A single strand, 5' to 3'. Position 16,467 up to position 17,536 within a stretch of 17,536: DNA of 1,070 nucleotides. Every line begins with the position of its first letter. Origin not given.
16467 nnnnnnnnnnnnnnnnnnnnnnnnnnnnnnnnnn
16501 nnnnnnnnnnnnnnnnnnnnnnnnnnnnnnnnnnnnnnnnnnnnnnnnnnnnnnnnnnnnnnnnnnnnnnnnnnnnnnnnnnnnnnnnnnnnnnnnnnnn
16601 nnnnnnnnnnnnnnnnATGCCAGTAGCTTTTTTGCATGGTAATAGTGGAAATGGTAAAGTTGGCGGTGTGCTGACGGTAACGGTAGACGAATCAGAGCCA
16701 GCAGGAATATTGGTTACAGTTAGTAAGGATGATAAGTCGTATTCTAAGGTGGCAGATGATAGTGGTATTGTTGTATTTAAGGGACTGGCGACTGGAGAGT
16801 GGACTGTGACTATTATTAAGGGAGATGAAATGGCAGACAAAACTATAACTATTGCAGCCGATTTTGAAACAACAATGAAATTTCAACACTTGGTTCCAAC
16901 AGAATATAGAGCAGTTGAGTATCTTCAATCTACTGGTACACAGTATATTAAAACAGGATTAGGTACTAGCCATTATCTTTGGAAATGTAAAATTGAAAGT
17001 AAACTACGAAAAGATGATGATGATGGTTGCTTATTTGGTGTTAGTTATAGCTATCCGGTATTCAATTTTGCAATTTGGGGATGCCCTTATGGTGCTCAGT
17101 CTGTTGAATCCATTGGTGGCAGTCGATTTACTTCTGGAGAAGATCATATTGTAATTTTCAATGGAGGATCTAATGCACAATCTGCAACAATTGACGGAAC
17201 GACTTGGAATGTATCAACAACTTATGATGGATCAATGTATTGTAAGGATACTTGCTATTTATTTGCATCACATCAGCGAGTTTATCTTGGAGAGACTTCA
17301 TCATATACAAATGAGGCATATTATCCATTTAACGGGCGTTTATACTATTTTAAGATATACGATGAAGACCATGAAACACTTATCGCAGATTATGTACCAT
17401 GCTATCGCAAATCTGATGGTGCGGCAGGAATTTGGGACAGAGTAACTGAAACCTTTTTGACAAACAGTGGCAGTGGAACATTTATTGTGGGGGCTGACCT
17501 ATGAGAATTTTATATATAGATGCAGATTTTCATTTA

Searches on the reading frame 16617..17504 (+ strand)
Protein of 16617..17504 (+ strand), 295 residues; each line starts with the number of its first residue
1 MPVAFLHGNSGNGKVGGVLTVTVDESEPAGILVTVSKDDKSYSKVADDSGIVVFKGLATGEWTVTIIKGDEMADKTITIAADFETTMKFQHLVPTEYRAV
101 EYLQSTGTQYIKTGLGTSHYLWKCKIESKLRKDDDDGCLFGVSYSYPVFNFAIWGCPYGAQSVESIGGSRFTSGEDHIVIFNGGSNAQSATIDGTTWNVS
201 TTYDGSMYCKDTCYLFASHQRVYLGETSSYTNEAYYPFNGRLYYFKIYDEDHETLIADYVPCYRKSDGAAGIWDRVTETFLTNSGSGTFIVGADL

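Call 10: search_protein_families(library=pfam, proteins=[window:16617-17504:+], max_evalue=0.1)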
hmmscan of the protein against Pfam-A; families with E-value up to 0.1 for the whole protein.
window:16617-17504:+ (295 aa): 2 families
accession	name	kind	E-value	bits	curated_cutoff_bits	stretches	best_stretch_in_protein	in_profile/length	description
PF13620.12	CarboxypepD_reg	-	0.006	17.3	32.3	1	21-89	6-79/82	Carboxypeptidase regulatory-like domain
PF17802.7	SpaA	-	0.037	14.6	23.1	0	31-65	19-57/91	Prealbumin-like fold domain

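Call 11: search_protein_families(library=phrogs, proteins=[window:16617-17504:+], max_evalue=0.01)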
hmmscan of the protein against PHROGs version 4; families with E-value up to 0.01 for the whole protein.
window:16617-17504:+ (295 aa): 1 family
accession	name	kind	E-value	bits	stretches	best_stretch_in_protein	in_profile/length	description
phrog_6011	-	head and packaging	0.00054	21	1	189-248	157-218/221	virion structural protein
